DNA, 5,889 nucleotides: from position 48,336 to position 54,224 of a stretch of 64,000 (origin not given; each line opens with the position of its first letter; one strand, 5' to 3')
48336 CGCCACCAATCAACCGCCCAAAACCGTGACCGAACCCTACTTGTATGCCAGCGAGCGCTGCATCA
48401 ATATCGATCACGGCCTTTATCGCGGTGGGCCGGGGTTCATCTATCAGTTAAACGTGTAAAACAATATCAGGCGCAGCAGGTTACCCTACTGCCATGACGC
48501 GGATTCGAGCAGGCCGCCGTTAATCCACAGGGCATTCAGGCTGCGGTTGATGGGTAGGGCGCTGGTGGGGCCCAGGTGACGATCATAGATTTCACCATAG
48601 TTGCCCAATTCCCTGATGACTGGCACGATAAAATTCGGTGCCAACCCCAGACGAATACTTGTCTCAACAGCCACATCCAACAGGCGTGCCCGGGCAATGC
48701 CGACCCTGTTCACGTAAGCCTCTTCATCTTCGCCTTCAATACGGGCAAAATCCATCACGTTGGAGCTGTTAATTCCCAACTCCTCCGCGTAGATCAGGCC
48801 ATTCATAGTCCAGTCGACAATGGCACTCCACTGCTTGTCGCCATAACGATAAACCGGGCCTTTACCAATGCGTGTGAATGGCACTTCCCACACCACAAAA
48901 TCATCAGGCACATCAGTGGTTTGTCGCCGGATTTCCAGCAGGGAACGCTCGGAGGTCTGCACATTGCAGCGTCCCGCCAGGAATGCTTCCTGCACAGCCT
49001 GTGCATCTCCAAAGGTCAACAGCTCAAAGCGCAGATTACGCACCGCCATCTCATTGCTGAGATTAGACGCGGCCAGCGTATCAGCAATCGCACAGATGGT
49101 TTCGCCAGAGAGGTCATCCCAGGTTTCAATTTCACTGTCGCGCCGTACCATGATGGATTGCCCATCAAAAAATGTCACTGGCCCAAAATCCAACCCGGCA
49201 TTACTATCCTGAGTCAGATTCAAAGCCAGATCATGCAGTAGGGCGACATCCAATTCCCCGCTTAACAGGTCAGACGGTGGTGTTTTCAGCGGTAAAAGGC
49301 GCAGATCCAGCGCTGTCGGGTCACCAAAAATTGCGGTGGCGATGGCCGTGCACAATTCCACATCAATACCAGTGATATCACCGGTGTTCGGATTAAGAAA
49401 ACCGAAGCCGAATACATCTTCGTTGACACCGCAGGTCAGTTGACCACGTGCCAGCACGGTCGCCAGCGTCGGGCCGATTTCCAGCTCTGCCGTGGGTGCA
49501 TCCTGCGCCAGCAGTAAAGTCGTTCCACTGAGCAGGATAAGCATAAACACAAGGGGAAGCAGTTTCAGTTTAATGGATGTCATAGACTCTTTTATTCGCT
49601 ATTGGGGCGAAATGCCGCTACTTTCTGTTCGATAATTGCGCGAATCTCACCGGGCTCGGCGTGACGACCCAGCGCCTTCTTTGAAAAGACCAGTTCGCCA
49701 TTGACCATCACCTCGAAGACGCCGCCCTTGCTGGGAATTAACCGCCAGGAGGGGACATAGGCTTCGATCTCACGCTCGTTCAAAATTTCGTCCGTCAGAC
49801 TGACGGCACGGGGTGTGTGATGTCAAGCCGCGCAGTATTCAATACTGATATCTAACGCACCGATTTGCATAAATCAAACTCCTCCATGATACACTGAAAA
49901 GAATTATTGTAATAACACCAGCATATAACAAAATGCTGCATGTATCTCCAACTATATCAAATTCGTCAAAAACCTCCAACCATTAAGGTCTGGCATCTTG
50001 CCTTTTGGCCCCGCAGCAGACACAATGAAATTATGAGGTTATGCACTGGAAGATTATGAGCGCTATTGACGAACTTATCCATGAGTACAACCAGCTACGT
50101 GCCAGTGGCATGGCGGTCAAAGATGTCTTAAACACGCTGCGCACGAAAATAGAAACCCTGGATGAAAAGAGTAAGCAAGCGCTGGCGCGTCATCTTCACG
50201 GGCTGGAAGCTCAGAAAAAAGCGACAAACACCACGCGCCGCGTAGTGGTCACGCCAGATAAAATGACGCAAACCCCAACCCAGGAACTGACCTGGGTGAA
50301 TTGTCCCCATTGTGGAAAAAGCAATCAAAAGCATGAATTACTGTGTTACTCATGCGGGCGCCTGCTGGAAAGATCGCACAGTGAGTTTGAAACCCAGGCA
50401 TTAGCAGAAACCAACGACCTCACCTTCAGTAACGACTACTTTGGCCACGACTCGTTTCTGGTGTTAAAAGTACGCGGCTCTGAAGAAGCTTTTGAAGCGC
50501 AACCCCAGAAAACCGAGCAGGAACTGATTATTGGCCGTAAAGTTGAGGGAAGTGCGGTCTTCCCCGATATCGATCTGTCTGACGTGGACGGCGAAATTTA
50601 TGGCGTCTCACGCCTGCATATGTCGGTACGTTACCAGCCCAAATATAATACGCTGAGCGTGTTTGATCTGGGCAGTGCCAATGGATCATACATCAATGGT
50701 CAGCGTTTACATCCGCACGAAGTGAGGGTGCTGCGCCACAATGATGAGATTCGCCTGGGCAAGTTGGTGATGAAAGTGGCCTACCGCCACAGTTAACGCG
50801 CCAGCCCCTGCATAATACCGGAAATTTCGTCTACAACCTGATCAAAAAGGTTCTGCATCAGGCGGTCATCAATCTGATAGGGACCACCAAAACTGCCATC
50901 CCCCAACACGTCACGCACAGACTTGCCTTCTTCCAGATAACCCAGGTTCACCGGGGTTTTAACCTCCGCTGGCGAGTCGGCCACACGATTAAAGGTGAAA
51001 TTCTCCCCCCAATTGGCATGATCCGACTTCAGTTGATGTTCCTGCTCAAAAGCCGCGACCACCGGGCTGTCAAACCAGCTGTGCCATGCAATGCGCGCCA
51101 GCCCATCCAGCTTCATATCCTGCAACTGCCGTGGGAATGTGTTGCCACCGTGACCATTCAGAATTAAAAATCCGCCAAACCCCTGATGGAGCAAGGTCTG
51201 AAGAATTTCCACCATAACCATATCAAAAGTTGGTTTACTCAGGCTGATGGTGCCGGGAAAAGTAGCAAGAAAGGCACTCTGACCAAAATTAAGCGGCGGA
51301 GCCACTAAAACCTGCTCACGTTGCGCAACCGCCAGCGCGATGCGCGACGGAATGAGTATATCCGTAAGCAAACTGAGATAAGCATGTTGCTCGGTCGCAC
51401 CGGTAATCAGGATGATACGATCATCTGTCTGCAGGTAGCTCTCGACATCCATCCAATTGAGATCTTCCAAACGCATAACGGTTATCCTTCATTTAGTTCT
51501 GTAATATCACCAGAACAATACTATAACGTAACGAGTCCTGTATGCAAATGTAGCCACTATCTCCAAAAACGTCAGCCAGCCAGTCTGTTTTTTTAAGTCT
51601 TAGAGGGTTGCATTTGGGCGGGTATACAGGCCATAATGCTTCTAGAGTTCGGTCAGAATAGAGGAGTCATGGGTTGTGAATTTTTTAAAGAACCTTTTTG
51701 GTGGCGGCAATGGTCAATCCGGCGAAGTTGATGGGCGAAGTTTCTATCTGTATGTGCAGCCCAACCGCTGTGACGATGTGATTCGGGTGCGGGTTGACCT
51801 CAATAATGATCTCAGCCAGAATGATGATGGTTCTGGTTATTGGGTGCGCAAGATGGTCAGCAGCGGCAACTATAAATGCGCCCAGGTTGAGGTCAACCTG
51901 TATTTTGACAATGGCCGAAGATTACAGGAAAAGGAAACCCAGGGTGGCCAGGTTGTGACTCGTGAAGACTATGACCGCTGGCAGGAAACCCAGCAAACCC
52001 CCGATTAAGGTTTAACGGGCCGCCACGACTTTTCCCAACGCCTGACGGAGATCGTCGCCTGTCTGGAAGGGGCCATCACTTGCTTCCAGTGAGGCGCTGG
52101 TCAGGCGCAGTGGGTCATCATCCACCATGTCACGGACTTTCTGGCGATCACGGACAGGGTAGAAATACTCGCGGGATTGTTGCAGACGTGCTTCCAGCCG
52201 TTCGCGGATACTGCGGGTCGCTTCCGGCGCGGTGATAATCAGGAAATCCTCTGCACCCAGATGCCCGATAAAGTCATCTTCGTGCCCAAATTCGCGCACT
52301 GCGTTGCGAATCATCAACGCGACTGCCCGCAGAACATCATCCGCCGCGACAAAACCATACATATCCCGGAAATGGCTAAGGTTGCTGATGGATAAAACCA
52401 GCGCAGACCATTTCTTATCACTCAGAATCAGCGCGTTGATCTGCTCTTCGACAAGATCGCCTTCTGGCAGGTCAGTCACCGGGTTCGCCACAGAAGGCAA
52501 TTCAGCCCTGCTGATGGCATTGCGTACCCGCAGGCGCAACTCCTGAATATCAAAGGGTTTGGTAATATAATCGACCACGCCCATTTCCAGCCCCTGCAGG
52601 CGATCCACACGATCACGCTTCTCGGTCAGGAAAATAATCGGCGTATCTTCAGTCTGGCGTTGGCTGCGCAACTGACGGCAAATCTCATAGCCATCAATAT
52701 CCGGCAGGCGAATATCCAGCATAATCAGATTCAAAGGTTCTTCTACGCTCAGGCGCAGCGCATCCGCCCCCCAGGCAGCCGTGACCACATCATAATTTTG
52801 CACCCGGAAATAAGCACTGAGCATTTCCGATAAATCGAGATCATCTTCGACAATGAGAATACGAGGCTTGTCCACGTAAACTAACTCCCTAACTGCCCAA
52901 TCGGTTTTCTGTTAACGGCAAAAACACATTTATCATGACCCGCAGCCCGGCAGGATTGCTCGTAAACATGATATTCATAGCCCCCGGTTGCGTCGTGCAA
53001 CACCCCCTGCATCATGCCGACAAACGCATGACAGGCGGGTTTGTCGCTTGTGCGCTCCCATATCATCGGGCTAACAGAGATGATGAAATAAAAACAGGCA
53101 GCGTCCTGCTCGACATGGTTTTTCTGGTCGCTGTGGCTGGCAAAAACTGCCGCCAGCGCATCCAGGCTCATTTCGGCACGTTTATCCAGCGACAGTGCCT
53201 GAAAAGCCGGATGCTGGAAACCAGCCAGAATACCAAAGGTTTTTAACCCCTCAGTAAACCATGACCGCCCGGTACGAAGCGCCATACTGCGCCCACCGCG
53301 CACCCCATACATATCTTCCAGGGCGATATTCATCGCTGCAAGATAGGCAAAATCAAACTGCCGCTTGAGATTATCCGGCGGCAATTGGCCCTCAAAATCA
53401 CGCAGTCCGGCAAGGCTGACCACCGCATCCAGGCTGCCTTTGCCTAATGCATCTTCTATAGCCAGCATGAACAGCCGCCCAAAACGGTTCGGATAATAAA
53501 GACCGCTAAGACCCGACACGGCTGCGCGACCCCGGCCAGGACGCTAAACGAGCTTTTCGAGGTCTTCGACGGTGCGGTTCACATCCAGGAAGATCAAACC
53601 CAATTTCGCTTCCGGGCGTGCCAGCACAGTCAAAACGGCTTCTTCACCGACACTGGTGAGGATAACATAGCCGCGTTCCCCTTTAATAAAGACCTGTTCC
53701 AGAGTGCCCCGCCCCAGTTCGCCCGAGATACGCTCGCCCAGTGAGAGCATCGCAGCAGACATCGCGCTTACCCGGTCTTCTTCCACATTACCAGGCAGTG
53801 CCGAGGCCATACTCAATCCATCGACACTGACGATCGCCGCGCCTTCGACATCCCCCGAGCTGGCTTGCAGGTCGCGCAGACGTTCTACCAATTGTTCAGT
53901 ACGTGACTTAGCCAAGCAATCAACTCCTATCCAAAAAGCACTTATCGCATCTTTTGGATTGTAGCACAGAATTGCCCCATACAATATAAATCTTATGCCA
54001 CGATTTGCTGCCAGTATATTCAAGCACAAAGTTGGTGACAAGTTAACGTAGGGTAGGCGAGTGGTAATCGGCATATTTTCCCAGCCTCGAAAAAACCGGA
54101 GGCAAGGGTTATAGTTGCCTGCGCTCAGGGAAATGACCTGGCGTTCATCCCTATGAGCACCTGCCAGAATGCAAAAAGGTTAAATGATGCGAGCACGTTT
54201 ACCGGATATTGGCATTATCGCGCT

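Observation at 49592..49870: SelW/Rdx-like gene read through an in-frame TGA at the CxxU redox position, with a SECIS-like hairpin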

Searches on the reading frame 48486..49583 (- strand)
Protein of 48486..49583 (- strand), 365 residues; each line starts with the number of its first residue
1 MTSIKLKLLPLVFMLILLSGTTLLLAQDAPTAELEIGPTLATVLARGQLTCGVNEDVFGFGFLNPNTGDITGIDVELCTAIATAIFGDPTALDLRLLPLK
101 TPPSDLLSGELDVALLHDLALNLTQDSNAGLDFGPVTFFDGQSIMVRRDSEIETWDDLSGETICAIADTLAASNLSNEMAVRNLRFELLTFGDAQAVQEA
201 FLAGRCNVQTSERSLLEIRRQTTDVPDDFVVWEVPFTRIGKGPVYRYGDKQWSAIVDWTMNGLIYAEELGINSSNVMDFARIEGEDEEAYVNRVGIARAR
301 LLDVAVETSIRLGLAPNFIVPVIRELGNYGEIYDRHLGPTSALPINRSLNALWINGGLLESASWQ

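Call 23: find_encoding_contigs(protein=window:48486-49583:-, flank=10000, max_places=4)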
Protein window:48486-49583:- (365 aa): no gene with exactly this product is on record in the collection.

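Call 53: search_protein_families(library=pfam, proteins=[window:48486-49583:-], max_evalue=0.00001)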
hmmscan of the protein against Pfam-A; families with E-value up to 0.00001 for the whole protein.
window:48486-49583:- (365 aa): 1 family
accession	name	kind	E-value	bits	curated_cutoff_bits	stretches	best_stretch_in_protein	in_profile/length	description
PF00497.25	SBP_bac_3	-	2e-06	28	26.4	1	49-262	1-115/132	Bacterial extracellular solute-binding proteins, family 3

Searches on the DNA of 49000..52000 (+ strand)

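Call 11: search_dna_similar(query=window:49000-52000:+, collection=plasmids, mode=near)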
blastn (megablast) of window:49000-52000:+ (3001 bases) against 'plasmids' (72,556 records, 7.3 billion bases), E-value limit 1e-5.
No match.

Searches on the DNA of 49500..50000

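Call 8: search_rna_families(source=window, start=49500, end=50000, threshold=evalue, max_evalue=10, show_alignments=3)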
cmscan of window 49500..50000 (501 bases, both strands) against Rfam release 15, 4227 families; matches with E-value up to 10: 3.
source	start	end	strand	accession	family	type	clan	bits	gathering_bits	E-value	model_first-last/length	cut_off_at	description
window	49500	49561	-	RF04132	mir-4436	Gene; miRNA;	-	18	74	0.51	1-62/85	3'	mir-4436 microRNA precursor family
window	49909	49974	-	RF02956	DUF2693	Gene; sRNA;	-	13.6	81.3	3.4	1-165/165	no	DUF2693 RNA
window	49871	49914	-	RF02117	FMR1-AS1_1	Gene; lncRNA;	-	13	40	1.8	1-56/56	no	FMR1 antisense RNA 1 conserved region 1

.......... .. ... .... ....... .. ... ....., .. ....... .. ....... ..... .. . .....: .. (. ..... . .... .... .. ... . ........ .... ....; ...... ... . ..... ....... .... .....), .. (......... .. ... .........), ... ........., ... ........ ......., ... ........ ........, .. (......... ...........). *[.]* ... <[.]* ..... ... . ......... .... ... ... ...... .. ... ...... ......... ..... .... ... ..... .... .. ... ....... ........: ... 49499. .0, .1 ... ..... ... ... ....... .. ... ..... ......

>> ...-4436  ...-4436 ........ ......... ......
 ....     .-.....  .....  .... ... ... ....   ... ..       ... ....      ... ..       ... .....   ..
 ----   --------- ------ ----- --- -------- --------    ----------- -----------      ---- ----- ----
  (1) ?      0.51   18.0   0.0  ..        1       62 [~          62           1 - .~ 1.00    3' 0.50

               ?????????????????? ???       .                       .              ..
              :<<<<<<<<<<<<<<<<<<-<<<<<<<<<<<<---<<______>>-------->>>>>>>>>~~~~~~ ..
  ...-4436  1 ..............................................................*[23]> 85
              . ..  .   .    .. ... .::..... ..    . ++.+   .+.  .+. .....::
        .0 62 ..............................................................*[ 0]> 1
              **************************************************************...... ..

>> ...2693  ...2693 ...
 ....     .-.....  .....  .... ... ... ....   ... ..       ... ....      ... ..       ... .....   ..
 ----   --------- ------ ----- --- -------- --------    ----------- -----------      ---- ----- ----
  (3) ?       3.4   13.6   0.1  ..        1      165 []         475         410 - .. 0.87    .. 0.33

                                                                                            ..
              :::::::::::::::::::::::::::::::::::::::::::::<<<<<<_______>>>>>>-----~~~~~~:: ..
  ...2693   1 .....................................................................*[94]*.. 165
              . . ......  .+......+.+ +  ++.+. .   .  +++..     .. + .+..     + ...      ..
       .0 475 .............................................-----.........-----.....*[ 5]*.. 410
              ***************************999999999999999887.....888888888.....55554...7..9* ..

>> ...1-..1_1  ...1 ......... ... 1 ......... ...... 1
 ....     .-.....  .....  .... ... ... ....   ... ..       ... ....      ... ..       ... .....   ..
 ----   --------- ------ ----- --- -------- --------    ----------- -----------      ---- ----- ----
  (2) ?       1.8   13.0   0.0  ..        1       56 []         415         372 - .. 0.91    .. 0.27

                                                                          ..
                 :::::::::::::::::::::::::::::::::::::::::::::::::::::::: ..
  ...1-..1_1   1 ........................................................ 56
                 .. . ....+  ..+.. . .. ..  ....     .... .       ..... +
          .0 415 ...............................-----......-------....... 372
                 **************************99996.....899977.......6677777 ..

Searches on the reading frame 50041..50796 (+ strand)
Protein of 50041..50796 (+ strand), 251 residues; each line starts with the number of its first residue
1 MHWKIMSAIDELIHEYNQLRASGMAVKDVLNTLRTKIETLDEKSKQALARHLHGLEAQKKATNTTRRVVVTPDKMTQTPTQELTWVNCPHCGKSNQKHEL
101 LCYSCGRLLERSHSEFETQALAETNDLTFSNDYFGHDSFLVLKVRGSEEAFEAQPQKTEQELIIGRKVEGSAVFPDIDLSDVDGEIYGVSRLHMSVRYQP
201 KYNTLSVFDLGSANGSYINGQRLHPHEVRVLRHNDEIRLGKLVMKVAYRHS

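Call 53: search_protein_families(library=pfam, proteins=[window:50041-50796:+], max_evalue=0.00001)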
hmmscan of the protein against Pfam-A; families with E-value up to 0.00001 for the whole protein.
window:50041-50796:+ (251 aa): 1 family
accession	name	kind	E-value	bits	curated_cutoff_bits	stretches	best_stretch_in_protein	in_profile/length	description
PF00498.31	FHA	-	1.7e-12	48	20.7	1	163-240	2-67/67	FHA domain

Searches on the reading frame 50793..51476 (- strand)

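Call 53: search_protein_families(library=pfam, proteins=[window:50793-51476:-], max_evalue=0.00001)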
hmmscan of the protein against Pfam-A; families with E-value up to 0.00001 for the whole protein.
window:50793-51476:- (227 aa): 1 family
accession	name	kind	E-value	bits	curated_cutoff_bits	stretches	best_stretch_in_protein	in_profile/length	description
PF02633.19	Creatininase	-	1.2e-36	126.7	31.3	1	4-219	1-235/238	Creatinine amidohydrolase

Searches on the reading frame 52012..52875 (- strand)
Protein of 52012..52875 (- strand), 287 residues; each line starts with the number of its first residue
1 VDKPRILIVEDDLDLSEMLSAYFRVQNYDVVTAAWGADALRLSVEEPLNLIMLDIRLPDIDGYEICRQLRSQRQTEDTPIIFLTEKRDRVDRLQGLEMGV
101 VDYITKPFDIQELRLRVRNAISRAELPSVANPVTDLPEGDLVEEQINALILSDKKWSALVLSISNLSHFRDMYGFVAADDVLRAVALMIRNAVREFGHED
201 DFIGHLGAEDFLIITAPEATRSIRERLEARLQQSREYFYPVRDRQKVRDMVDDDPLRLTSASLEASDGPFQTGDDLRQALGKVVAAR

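Call 53: search_protein_families(library=pfam, proteins=[window:52012-52875:-], max_evalue=0.00001)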
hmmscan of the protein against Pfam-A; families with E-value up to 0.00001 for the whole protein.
window:52012-52875:- (287 aa): 2 families
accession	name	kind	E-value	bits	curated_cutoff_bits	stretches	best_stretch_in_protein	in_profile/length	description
PF00072.30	Response_reg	-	5e-27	94.7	30.2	1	6-117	1-110/111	Response regulator receiver domain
PF00990.26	GGDEF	-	3e-10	40.5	23.8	1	132-238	5-114/161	Diguanylate cyclase, GGDEF domain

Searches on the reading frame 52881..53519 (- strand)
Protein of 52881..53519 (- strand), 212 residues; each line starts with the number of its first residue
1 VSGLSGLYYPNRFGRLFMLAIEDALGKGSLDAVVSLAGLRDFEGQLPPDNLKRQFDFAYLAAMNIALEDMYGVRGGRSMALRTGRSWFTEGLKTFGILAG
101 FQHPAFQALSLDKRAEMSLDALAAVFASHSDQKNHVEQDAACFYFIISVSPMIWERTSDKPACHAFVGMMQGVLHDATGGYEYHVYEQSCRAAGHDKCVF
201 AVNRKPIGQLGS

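Call 53: search_protein_families(library=pfam, proteins=[window:52881-53519:-], max_evalue=0.00001)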
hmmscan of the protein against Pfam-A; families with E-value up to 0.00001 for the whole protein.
window:52881-53519:- (212 aa): 1 family
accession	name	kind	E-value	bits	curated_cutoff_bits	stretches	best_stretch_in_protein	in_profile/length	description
PF02830.23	V4R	-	7.1e-09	36.1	31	1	157-202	16-60/62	V4R domain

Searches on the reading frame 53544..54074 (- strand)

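Call 53: search_protein_families(library=pfam, proteins=[window:53544-54074:-], max_evalue=0.00001)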
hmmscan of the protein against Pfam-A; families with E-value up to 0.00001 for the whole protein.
window:53544-54074:- (176 aa): 1 family
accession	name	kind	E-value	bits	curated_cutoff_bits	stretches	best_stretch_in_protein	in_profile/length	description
PF03259.23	Robl_LC7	-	4e-21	75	23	1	63-152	2-91/91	Roadblock/LC7 domain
